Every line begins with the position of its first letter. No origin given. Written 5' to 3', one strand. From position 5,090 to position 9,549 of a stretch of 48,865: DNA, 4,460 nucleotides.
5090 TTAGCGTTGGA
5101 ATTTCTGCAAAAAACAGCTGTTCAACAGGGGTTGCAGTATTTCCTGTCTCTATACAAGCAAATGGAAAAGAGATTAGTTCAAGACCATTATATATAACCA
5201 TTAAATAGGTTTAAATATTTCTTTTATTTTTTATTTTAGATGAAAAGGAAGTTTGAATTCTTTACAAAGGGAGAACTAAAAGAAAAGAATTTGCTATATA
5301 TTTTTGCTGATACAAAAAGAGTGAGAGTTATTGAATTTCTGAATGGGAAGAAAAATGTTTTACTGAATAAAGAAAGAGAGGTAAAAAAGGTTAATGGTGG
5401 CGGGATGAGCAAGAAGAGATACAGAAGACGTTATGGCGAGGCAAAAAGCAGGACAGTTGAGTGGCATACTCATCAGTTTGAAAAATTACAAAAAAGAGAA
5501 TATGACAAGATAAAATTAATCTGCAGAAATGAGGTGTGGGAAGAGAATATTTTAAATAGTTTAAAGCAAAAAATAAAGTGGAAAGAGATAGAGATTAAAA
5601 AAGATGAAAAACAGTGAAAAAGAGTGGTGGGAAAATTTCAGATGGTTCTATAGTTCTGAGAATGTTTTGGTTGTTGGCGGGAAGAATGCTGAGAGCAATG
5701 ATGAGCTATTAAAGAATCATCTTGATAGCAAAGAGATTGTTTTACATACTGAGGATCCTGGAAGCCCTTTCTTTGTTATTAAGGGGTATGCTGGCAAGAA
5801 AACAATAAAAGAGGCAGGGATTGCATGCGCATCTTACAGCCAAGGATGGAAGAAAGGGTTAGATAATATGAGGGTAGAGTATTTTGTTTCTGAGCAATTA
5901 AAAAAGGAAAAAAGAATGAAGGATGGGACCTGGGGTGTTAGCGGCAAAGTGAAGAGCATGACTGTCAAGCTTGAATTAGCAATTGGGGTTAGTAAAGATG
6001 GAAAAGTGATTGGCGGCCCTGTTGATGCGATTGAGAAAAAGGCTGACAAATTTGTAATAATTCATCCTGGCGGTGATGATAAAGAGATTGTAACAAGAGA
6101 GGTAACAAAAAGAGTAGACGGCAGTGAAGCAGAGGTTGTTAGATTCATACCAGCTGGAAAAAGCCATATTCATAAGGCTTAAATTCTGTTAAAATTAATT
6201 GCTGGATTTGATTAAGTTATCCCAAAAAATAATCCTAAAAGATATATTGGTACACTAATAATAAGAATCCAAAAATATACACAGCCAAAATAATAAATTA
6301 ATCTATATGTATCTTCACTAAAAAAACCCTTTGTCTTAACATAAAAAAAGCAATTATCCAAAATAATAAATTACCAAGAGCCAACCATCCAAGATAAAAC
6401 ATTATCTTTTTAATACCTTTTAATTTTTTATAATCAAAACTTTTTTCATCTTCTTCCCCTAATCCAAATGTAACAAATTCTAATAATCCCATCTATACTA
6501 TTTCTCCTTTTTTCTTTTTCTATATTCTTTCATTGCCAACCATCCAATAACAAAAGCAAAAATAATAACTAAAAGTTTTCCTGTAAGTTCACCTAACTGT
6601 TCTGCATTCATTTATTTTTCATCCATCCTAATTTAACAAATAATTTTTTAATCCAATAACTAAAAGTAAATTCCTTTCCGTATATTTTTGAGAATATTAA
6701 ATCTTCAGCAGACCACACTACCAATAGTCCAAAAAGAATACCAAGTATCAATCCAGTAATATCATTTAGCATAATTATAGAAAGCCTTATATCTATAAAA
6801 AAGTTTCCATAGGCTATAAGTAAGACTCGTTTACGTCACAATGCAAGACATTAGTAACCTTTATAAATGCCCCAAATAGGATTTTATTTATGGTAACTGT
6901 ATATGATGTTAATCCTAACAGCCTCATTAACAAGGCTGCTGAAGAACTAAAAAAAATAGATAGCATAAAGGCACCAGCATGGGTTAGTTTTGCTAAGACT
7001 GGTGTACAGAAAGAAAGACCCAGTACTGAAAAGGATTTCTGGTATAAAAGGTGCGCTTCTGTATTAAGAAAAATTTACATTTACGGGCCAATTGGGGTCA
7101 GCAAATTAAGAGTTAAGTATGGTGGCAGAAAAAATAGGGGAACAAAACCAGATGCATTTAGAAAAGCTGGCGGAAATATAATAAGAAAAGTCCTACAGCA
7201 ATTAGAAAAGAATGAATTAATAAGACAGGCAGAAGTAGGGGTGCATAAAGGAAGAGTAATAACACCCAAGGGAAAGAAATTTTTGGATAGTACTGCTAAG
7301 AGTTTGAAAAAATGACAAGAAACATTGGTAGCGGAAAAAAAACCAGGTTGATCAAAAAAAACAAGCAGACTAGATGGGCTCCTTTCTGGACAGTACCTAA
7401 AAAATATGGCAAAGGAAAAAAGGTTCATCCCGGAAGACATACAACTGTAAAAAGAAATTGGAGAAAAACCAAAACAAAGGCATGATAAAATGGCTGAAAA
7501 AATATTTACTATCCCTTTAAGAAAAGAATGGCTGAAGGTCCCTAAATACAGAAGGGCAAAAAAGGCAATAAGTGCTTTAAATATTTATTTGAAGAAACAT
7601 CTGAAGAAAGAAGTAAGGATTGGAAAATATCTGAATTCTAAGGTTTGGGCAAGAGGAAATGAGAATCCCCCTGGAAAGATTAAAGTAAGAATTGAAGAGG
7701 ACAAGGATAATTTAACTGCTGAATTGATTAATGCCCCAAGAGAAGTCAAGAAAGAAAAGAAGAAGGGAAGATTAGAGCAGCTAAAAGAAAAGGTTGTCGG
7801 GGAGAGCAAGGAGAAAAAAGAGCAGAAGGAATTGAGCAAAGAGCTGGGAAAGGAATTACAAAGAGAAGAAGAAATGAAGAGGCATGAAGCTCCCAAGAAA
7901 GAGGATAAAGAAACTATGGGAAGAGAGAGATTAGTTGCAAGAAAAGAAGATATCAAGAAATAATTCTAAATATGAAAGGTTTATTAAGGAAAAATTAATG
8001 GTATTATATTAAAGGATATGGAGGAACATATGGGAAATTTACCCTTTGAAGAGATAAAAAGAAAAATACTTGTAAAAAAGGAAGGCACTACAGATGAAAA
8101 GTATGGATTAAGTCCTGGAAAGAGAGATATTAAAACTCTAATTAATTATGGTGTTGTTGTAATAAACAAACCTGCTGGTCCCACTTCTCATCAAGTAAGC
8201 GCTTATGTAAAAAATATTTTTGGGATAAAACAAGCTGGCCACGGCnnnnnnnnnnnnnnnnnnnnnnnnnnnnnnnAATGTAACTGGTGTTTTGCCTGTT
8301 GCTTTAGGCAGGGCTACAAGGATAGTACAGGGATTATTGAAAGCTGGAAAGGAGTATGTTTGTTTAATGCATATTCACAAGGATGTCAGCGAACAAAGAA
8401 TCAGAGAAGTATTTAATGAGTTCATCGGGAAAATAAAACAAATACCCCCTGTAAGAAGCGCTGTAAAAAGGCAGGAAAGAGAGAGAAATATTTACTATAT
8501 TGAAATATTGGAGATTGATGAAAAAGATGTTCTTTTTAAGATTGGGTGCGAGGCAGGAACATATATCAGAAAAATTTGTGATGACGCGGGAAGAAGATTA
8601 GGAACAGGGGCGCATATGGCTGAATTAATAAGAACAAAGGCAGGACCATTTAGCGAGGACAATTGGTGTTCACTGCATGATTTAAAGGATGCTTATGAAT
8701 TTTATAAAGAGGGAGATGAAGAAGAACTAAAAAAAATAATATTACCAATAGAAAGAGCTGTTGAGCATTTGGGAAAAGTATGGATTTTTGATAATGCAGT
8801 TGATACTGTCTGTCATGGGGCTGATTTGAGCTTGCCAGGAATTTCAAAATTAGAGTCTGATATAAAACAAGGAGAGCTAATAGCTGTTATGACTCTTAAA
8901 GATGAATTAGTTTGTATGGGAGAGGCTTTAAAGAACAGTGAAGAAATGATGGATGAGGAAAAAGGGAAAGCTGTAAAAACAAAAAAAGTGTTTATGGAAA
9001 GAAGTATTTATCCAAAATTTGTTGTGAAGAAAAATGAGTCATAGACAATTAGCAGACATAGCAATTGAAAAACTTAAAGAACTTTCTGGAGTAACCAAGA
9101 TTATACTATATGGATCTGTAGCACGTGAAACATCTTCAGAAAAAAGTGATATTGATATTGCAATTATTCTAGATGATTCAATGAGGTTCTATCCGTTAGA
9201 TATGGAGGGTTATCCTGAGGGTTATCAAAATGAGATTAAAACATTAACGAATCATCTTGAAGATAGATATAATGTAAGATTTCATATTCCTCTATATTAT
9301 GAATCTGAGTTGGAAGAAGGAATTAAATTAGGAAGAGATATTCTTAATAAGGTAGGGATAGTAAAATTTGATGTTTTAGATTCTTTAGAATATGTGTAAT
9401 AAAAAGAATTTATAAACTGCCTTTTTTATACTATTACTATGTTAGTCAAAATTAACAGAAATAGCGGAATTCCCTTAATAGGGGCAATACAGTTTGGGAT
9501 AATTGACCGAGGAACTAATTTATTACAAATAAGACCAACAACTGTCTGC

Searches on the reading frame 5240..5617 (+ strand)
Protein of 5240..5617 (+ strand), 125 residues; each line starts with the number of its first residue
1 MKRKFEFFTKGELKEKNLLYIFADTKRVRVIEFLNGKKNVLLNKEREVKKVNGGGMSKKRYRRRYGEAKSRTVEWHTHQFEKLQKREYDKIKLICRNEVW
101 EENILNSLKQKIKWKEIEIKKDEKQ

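Call 41: search_protein_families(library=pfam, max_evalue=1, proteins=[window:5240-5617:+])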
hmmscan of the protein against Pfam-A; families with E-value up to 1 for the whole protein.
window:5240-5617:+ (125 aa): 3 families
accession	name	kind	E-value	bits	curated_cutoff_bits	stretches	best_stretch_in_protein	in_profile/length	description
PF14203.11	TTRAP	-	0.016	15.8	27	1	15-51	5-39/62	Putative transposon-transfer assisting protein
PF18854.6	baeRF_family10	-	0.038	14.7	27.1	1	20-113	18-116/143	Bacterial archaeo-eukaryotic release factor family 10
PF13623.11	SurA_N_2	-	0.043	14.1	28.5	1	33-122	27-113/145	SurA-like N-terminal domain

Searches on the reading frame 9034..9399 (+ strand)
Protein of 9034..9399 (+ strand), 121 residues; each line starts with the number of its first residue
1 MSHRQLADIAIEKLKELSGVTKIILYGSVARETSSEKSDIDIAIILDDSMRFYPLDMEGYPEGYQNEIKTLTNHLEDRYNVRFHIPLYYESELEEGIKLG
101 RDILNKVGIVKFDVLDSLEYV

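Call 41: search_protein_families(library=pfam, max_evalue=1, proteins=[window:9034-9399:+])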
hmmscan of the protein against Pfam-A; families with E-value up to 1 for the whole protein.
window:9034-9399:+ (121 aa): 5 families
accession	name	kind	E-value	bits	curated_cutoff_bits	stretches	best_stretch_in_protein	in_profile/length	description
PF01909.29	NTP_transf_2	-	3.3e-10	40.7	21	1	10-60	4-47/93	Nucleotidyltransferase domain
PF18765.7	Polbeta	-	6.2e-10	39.6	26.9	1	11-53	4-46/93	Polymerase beta, Nucleotidyltransferase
PF22600.2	MTPAP-like_central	-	0.0017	18.9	27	1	17-77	36-89/139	Poly(A) RNA polymerase, mitochondrial-like, central palm domain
PF03445.19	DUF294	-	0.045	14.1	21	1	4-48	33-77/138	Putative nucleotidyltransferase DUF294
PF14091.12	DUF4269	-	0.048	14.4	28.9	1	22-85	16-79/151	Domain of unknown function (DUF4269)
